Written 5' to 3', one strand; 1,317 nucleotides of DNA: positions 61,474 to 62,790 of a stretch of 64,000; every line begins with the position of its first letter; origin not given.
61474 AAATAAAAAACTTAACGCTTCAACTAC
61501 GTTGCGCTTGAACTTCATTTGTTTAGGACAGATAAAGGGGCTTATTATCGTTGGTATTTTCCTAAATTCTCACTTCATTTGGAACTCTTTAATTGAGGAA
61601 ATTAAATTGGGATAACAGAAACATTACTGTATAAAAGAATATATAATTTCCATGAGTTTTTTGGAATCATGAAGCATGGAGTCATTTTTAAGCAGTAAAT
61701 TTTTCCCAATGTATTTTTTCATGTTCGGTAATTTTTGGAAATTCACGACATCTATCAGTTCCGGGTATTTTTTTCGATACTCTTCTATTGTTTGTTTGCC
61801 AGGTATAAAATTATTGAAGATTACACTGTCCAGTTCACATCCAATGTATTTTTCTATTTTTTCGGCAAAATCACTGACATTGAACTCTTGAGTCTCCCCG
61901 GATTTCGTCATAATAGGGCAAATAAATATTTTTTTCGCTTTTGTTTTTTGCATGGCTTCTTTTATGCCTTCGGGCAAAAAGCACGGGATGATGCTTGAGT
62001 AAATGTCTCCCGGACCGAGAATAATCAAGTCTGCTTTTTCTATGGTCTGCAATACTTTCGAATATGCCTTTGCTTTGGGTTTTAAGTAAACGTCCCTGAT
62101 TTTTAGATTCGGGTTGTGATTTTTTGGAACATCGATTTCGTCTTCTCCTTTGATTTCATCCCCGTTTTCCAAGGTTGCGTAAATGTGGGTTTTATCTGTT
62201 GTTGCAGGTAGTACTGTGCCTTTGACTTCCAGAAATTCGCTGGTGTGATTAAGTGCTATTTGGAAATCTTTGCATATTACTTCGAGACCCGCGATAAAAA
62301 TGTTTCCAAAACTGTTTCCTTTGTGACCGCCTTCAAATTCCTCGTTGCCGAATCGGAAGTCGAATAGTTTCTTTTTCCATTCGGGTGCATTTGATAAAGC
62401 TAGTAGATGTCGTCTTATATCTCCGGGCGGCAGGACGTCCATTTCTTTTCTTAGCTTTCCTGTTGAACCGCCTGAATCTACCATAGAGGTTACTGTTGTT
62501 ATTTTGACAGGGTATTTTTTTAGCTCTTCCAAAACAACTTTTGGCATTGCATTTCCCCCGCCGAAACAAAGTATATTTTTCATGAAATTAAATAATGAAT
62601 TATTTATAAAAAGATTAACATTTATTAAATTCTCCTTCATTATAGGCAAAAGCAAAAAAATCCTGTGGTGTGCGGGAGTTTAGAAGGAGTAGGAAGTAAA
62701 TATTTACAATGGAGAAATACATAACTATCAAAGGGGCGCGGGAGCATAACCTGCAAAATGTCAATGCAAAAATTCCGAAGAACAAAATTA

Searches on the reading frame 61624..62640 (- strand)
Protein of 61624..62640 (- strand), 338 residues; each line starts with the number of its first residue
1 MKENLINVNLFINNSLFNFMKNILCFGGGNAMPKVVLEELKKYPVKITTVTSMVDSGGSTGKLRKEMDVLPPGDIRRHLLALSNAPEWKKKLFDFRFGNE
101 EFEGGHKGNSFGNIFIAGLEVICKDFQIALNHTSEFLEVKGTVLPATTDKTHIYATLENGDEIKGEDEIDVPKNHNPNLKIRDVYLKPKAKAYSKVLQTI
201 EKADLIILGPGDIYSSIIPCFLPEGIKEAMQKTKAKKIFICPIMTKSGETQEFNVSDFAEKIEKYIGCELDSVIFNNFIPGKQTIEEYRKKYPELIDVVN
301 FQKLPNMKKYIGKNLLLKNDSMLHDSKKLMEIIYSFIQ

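Call 64: find_encoding_contigs(protein=window:61624-62640:-, flank=10000, max_places=4)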
Protein window:61624-62640:- (338 aa): 5 contigs read that carry it; 4 places shown.
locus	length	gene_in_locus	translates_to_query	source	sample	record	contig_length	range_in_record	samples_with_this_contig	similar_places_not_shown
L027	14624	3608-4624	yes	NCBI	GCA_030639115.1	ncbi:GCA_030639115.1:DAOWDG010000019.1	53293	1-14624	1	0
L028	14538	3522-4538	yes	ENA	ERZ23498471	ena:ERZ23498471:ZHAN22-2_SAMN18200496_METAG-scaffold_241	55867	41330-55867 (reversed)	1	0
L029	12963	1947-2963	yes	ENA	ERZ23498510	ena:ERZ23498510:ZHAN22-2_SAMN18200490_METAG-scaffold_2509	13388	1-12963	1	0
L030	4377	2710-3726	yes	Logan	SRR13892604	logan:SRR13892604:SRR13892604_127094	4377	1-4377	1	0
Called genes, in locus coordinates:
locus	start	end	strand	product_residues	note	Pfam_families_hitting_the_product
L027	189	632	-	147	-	-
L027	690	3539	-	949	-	PF00005:ABC_tran (faint), PF02463:SMC_N (faint), PF03193:RsgA_GTPase (faint), PF13175:AAA_15 (faint), PF13191:AAA_16 (faint), PF13304:AAA_21 (faint), PF17760:UvrA_inter, PF17755:UvrA_DNA-bind, +2 more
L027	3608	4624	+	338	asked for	PF01933:CofD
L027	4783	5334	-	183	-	PF09419:PGP_phosphatase (weak), PF13419:HAD_2, PF00702:Hydrolase, PF13242:Hydrolase_like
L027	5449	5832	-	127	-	PF02629:CoA_binding, PF13380:CoA_binding_2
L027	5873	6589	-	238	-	PF00215:OMPdecase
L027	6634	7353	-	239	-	-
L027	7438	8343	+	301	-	PF01180:DHO_dh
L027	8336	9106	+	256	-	PF00175:NAD_binding_1 (weak), PF10418:DHODB_Fe-S_bind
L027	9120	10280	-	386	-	PF00999:Na_H_Exchanger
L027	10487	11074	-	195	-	PF00160:Pro_isomerase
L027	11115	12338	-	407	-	PF00270:DEAD, PF04851:ResIII, PF00271:Helicase_C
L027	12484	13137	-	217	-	PF01135:PCMT, PF00398:RrnaAD, PF01209:Ubie_methyltran (weak), PF01189:Methyltr_RsmB-F (weak), PF13847:Methyltransf_31, PF13649:Methyltransf_25 (weak)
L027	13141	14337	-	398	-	PF01136:Peptidase_U32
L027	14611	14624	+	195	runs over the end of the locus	PF04525:LOR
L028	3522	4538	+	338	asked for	PF01933:CofD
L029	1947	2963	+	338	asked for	PF01933:CofD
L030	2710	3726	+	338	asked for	PF01933:CofD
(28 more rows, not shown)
